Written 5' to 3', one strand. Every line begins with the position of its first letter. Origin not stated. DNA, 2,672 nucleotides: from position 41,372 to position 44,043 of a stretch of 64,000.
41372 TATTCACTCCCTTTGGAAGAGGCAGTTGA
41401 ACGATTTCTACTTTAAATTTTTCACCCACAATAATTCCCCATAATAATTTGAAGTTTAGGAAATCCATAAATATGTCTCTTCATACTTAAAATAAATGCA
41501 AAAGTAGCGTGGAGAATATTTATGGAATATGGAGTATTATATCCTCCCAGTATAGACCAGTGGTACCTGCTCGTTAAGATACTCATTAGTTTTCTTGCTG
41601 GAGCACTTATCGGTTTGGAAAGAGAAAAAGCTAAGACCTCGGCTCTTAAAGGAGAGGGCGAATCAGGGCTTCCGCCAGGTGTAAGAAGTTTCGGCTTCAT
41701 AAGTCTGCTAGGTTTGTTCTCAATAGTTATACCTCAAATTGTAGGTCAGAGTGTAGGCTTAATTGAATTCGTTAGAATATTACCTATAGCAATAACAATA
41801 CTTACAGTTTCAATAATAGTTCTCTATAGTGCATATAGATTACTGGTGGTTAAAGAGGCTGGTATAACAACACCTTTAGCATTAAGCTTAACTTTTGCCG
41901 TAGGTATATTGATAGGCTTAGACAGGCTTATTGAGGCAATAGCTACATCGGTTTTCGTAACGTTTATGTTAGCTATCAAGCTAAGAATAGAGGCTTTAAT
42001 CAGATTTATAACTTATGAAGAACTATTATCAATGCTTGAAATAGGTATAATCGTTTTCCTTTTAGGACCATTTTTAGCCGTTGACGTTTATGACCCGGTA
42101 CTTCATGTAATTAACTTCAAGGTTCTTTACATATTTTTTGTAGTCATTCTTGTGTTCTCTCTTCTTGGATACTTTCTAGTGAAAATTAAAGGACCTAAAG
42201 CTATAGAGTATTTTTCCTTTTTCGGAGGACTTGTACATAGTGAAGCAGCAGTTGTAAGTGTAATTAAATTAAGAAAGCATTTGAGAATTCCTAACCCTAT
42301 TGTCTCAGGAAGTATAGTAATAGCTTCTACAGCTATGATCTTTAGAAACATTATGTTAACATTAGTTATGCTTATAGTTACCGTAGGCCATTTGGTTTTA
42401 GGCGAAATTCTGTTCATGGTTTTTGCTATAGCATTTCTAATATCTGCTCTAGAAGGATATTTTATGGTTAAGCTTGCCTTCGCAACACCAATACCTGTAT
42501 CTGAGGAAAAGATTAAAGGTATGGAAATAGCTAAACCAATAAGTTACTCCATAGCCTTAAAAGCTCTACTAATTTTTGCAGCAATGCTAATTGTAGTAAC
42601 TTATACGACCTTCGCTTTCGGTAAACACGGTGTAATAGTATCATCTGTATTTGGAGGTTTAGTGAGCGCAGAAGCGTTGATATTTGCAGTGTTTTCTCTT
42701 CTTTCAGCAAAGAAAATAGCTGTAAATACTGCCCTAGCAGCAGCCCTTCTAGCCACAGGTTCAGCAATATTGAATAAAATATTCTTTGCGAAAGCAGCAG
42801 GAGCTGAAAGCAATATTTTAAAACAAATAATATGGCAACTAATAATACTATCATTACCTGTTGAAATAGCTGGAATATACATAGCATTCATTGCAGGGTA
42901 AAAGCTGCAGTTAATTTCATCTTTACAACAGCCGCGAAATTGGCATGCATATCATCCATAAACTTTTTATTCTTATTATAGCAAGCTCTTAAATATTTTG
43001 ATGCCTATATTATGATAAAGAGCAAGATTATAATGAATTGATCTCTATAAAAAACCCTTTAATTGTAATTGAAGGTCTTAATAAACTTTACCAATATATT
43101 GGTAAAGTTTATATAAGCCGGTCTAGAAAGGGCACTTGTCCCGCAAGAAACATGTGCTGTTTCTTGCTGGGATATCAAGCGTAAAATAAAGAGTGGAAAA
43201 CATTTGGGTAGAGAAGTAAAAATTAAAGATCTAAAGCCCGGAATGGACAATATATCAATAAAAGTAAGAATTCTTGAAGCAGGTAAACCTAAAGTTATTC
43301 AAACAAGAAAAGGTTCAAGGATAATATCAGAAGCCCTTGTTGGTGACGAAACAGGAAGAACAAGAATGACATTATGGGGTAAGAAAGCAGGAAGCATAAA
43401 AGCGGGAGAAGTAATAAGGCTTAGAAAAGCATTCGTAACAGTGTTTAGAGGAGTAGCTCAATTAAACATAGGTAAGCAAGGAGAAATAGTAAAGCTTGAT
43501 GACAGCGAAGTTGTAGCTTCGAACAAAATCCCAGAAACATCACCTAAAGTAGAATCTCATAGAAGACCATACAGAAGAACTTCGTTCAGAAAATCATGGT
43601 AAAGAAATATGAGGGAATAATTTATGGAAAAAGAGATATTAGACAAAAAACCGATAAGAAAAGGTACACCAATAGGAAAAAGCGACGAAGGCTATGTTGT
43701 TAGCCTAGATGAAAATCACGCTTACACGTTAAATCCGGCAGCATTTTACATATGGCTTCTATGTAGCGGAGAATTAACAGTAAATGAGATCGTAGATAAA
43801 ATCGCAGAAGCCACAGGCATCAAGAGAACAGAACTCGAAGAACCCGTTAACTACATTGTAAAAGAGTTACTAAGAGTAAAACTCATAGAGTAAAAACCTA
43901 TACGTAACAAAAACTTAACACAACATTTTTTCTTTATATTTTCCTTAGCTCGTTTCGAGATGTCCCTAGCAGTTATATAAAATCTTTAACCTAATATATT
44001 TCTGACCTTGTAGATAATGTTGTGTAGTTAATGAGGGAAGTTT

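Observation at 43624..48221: Pilin-less type-IV-filament-like module: PqqD-like protein, pseudo-FlaH, FlaI-like ATPase and a split FlaJ (TadB/TadC-like pair)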

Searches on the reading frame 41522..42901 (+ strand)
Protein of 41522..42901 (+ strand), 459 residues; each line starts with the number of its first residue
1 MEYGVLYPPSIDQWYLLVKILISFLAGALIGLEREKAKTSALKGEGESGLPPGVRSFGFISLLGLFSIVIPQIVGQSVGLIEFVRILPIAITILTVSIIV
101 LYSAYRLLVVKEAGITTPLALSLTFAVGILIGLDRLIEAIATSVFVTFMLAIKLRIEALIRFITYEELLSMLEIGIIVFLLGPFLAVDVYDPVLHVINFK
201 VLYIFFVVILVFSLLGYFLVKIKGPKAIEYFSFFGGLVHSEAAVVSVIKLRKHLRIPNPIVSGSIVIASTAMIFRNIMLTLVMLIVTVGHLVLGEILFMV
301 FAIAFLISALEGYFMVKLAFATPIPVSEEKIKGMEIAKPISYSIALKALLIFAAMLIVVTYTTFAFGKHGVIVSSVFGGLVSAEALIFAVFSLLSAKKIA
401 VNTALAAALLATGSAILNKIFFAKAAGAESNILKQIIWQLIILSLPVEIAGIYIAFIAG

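Call 3: search_protein_families(library=pfam, proteins=[window:41522-42901:+], max_evalue=0.1)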
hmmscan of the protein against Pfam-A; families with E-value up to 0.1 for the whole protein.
window:41522-42901:+ (459 aa): 2 families
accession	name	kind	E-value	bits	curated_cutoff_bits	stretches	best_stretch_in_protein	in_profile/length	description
PF13194.11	DUF4010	-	8.4e-26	91.4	30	1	207-427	1-210/210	Domain of unknown function (DUF4010)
PF02308.21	MgtC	-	3.7e-14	53.6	31.4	1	20-157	1-119/121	MgtC family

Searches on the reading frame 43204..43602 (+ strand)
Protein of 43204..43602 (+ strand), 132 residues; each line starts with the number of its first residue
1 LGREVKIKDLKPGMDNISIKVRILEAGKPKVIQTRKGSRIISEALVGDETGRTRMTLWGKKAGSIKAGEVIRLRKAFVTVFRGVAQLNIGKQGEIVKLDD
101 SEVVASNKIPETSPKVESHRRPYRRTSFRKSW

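Call 3: search_protein_families(library=pfam, proteins=[window:43204-43602:+], max_evalue=0.1)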
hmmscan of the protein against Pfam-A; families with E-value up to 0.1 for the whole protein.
window:43204-43602:+ (132 aa): 3 families
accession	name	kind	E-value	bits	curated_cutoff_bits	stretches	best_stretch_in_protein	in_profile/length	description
PF21473.3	Ssb-like_OB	-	2e-11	44.3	24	1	10-95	1-95/97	Single-stranded DNA binding protein Ssb-like, OB fold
PF01336.31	tRNA_anti-codon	-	0.023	15.1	27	1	32-89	7-69/75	OB-fold nucleic acid binding domain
PF16900.11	REPA_OB_2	-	0.088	13.2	27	0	45-89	43-89/98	Replication protein A OB domain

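Call 4: search_protein_families(library=ncbifam, proteins=[window:43204-43602:+], max_evalue=0.1)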
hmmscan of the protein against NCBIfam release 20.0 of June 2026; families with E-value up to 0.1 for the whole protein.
window:43204-43602:+ (132 aa): 16 families
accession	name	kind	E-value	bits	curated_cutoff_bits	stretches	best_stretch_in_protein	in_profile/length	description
NF005050.0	PRK06461.1-4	equivalog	5.2e-51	172.7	176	1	4-129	5-134/151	single-stranded DNA-binding protein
NF005051.0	PRK06461.1-5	equivalog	4.1e-41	140.4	235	1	5-124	3-122/146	single-stranded DNA-binding protein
NF005048.0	PRK06461.1-1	equivalog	4.6e-33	114.7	230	1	5-121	3-119/148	single-stranded DNA-binding protein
NF005049.0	PRK06461.1-3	equivalog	2e-24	86.4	188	1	2-130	2-130/144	single-stranded DNA-binding protein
NF005554.0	PRK07218.1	equivalog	2.6e-16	59.7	447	1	3-106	161-262/423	Single-stranded DNA binding protein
NF004998.0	PRK06386.1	equivalog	5.2e-12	45.7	556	1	5-103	3-99/358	replication factor A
NF005551.0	PRK07211.1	equivalog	1.4e-10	41.1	575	1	4-103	161-263/485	single-stranded DNA binding protein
NF006255.0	PRK08402.1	equivalog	6.5e-10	38.5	442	1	5-110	63-172/355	replication factor A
NF009030.0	PRK12366.1-1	equivalog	1.1e-09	37.4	1147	2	44-104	456-517/796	replication factor A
NF009034.0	PRK12366.1-5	equivalog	2.5e-09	36.1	789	1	5-99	62-160/642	replication factor A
NF009032.0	PRK12366.1-3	equivalog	8.7e-09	34.2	773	1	5-105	62-166/651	replication factor A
NF011288.0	PRK14699.1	equivalog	1.3e-08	34.2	544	1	5-95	167-263/484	replication factor A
NF012035.0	PRK15491.1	equivalog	4e-08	32.9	362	1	5-92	167-251/374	replication factor A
NF005553.0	PRK07217.1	subfamily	1.3e-06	28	353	1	5-108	73-171/311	replication factor A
NF009033.0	PRK12366.1-4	equivalog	3.4e-06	25.8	701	1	4-108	60-155/578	replication factor A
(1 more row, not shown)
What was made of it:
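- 43204..43602 (+): Crenarchaeal-type SSB (one OB fold plus a basic tail). It is the first gene of the ssb-PqqD pair and is not part of the pilus module. NCBIfam NF005050 gives 172.7 bits against a cut-off of 176, and Pfam Ssb-like_OB gives E=2e-11 (calls 3, 4).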

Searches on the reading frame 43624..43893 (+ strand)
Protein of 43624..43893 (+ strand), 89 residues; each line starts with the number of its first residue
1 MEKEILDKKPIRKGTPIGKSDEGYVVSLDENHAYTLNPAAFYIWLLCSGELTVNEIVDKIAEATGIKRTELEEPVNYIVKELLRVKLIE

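Call 3: search_protein_families(library=pfam, proteins=[window:43624-43893:+], max_evalue=0.1)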
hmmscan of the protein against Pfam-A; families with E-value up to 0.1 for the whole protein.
window:43624-43893:+ (89 aa): 5 families
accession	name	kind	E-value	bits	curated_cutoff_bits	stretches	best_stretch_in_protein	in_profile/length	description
PF05402.18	PqqD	-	3e-12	47.1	23.4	1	25-88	4-67/67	Coenzyme PQQ synthesis protein D (PqqD)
PF16007.11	DUF4777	-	0.012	16.2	34.4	1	51-80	20-49/66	Domain of unknown function (DUF4777)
PF18291.6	HU-HIG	-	0.044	14.3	26.2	1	29-81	10-62/125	HU domain fused to wHTH, Ig, or Glycine-rich motif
PF14848.11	HU-DNA_bdg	-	0.065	13.7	30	1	26-81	4-60/124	DNA-binding domain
PF01978.25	TrmB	-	0.07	13.4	25.6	0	39-70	11-38/68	Sugar-specific transcriptional regulator TrmB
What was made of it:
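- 43624..43893 (+): PqqD/RRE-fold protein of 89 aa. It is the second gene of the ssb operon and is not part of the pilus module. Pfam PF05402 gives E=3e-12 (call 3).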

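Call 4: search_protein_families(library=ncbifam, proteins=[window:43624-43893:+], max_evalue=0.1)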
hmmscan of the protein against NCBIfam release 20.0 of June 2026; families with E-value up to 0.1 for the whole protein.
window:43624-43893:+ (89 aa): 5 families
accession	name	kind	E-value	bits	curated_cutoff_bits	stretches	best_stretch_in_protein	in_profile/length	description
TIGR04248.1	SCM_PqqD_rel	equivalog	2.1e-05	24.6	100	1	28-83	21-76/84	SynChlorMet cassette protein ScmD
NF033536.1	lasso_PqqD_Bac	exception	0.00033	20.8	80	1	22-89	20-87/88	lasso peptide biosynthesis PqqD family chaperone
TIGR03859.1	PQQ_PqqD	equivalog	0.00081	19.2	46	1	23-84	17-76/81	pyrroloquinoline quinone biosynthesis peptide chaperone PqqD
NF033530.1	lasso_PqqD_Strm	exception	0.004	17.3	70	1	21-88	10-78/78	lasso peptide biosynthesis PqqD family chaperone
TIGR04302.1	geo_PqqD_fam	equivalog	0.0098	16.3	100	1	23-84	36-96/102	GeoRSP system PqqD family peptide chaperone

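Call 21: find_homologous_proteins(query=window:43624-43893:+, max_evalue=0.001)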
Query window:43624-43893:+ (89 aa): 5 proteins with E <= 0.001 among 5 candidates.
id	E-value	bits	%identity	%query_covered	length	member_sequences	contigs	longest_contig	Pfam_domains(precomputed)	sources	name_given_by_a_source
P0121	5.8e-51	188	100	100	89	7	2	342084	PF05402.19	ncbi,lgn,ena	-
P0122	2.6e-43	163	80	100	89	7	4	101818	PF05402.19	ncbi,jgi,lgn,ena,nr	ncbi:MAG: hypothetical protein B6U76_10980 [Desulfurococcales archaeon ex4484_217_2]|nr:MAG: hypothe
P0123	4.6e-36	140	71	93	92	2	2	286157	PF05402.19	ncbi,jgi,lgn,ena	-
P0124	4.4e-32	127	65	94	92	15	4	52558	PF05402.19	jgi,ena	-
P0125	5.4e-32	127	66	96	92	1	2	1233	PF05402.19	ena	-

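Call 38: search_protein_representatives(alignment_id=A2)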
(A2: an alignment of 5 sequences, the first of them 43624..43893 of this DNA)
Query: 5 sequences, 92 profile positions. Proteins with E-value up to 0.001 (for the whole library): 214; up to 1e-10: 19; up to 1e-30: 0. The best 150 are listed.
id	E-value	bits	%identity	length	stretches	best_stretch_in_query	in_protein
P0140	8.0e-21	89.8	-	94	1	1-90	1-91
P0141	1.2e-19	86.1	-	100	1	4-89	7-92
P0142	4.6e-18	80.9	-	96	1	1-90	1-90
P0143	8.3e-17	76.9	-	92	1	1-89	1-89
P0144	9.3e-17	76.8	-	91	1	9-90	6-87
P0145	2.6e-14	68.9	-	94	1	3-90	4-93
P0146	3.8e-14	68.4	-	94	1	4-90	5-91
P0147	7.5e-14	67.4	-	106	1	4-88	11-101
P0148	1.1e-13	66.9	-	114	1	4-90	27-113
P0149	1.4e-13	66.6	-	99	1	5-89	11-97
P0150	3.1e-13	65.5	-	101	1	3-90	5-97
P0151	3.7e-13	65.2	-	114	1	5-90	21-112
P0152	7.2e-13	64.3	-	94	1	3-91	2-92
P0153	4.7e-12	61.7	-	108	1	4-90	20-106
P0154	6.6e-12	61.2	-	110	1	4-90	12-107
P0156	1.9e-11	59.7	-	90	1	9-90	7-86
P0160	1.5e-10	56.8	-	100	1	7-92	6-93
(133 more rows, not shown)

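Call 51: list_cluster_members(proteins=[P0140, P0141, P0142, P0143, P0144, P0145, P0147, P0150, P0156, P0160])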
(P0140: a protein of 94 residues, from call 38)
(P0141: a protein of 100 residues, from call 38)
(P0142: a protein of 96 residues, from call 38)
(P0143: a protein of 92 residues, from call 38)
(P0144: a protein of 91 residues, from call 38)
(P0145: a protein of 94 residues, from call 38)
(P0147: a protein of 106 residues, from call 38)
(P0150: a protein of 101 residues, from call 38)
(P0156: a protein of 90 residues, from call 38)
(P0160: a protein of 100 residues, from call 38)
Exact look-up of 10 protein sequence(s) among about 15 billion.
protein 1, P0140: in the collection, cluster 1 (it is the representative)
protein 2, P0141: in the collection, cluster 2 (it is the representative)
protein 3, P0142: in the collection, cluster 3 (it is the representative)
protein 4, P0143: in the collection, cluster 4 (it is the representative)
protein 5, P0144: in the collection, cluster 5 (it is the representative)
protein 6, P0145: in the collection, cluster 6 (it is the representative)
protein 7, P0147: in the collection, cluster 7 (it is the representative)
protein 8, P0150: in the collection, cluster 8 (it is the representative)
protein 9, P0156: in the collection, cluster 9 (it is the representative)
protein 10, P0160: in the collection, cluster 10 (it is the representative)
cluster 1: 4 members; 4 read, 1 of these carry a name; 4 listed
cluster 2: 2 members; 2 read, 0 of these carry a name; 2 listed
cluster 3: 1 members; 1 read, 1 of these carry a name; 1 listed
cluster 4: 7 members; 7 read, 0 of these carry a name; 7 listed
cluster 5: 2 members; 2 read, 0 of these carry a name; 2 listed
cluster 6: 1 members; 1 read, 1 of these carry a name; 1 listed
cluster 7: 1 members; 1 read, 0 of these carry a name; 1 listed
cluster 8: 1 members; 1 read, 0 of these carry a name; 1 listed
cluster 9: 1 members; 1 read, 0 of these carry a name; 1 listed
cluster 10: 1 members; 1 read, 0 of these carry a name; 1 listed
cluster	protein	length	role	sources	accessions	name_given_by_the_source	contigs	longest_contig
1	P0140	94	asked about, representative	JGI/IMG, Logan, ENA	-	-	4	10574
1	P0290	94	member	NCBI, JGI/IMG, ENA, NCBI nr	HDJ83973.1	MAG TPA: PqqD family protein [Desulfurococcaceae archaeon] | PqqD family protein [Desulfurococcaceae archaeon]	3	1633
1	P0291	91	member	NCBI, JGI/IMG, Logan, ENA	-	-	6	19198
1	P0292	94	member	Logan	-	-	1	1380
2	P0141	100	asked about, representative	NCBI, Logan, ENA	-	-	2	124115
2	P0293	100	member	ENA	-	-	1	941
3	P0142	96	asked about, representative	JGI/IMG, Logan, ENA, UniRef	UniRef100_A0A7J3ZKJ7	PqqD family protein n=1 Tax=Fervidicoccus fontis TaxID=683846 RepID=A0A7J3ZKJ7_9CREN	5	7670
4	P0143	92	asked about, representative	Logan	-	-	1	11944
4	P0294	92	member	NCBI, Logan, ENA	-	-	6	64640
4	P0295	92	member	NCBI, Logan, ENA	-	-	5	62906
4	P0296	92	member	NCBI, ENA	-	-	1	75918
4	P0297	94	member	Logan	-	-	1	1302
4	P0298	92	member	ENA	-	-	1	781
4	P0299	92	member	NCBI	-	-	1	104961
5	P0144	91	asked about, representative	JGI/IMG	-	-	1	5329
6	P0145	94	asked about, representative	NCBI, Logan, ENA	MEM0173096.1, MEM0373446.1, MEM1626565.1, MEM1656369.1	MAG: PqqD family protein [Sulfolobaceae archaeon]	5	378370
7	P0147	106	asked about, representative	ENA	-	-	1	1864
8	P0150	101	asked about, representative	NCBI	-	-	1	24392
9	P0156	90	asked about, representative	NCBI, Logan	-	-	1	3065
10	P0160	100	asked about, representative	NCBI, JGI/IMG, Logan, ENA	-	-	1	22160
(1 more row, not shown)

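Call 77: predict_structure(alignment_id=A2)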
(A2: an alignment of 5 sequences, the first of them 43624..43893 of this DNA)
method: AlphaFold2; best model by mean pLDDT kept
length: 89 residues; sequences in the alignment: 5
mean_pLDDT: 93.0   pTM: 0.82
mean pLDDT of the five models: 93.0, 92.0, 92.0, 92.0, 58.9
residues with pLDDT >= 90: 80; 70-90: 5; 50-70: 3; < 50: 1
segments of 3 or more residues with pLDDT < 50: none
pLDDT, mean of each block of 10 residues (from residue 1): 74 96 94 95 96 96 96 95 96
secondary structure, 60 per line:
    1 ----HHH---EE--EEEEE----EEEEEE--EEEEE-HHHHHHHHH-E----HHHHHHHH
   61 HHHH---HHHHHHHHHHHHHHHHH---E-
elements in order: E15-19 E24-29 E32-36 H38-46 H53-64 H68-84
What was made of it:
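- Checked: The AF2 model has pLDDT 93 (call 77).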

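Call 79: fold_search(model_id=the predicted structure, library=pdb)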
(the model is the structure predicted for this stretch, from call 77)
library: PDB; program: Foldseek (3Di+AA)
matches with E <= 10: 327; with E <= 0.001: 0
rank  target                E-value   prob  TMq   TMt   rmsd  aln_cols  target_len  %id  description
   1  8hkr_B                2.2e-03  1.00  0.68  0.18   3.8        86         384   23  Crystal Structure of Histone H3 Lysine 79 (H3K79) Methyltransferase Rv2067c from Mycobacterium tuberculosis (released 2023-10-18)
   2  8hkr_A                2.4e-03  1.00  0.67  0.18   3.9        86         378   21  Crystal Structure of Histone H3 Lysine 79 (H3K79) Methyltransferase Rv2067c from Mycobacterium tuberculosis (released 2023-10-18)
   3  5v1u_C                7.4e-03  1.00  0.68  0.71   3.4        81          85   20  TbiB1 in Complex with the TbiA(beta) Leader Peptide (released 2018-09-05)
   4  5v1u_D                7.4e-03  1.00  0.67  0.70   3.7        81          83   21  TbiB1 in Complex with the TbiA(beta) Leader Peptide (released 2018-09-05)
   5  5v1u_B                8.4e-03  1.00  0.65  0.67   5.2        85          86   20  TbiB1 in Complex with the TbiA(beta) Leader Peptide (released 2018-09-05)
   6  5sxy_MODEL_1_A        1.3e-02  1.00  0.66  0.63   3.1        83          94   18  The solution NMR structure for the PqqD truncation of Methylobacterium extorquens PqqCD representing a functio (released 2017-05-24)
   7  6jx3_B                2.2e-02  1.00  0.69  0.72   3.4        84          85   14  Lasso peptide synthetase B1 complexed with the leader peptide (released 2019-06-26)
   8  9s2t                  1.8e-01  0.60  0.52  0.08   7.4        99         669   12  Carbamoyl transferase NovN involved in Novobiocin biosynthesis (released 2025-07-30)
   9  5why_B                2.6e-01  0.82  0.55  0.15   3.7        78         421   17  Structural Insights into Thioether Bond Formation in the Biosynthesis of Sactipeptides (released 2017-07-26)
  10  7vzq_A                4.1e-01  0.63  0.59  0.10   5.1        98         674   12  The structure of GdmN V24Y/G157A/R158A/G188R mutant in complex with carbamoyl adenylate intermediate (released 2022-11-16)
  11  5dnk_A                5.1e-01  0.72  0.60  0.14   4.1       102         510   12  The structure of PKMT1 from Rickettsia prowazekii in complex with AdoHcy (released 2016-08-10)
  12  7vzu_A                5.1e-01  0.57  0.59  0.10   5.1        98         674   12  The structure of GdmN Y82F mutant (released 2022-11-16)
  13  3g2b                  5.4e-01  0.89  0.61  0.60   6.1        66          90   18  crystal structure of PqqD from xanthomonas campestris (released 2009-09-01)
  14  5do0_B                5.4e-01  0.75  0.63  0.14   3.9       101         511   14  The structure of PKMT1 from Rickettsia prowazekii (released 2016-08-10)
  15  5dpl_B                5.4e-01  0.69  0.64  0.13   5.3       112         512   12  The structure of PKMT2 from Rickettsia typhi in complex with AdoHcy (released 2016-08-10)
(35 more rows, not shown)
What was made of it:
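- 43624..43893 (+): The AF2 model has pLDDT 93 and matches the RRE fold (calls 77, 79).
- On PqqD / RRE: Foldseek matches TbiB1, PqqD and lasso B1 with TM 0.66-0.72 (call 79).
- Closest known: PqqD / RiPP recognition element. Same: It has the same fold of a three-stranded sheet plus three helices (calls 3, 77, 79).
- Checked: Its best structural matches are leader-peptide-binding RRE proteins: TbiB1 5V1U, PqqD 5SXY and lasso B1 6JX3, with TM 0.66-0.72 (call 79).
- The PqqD/RRE fold is a peptide-binding fold (calls 3, 79).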
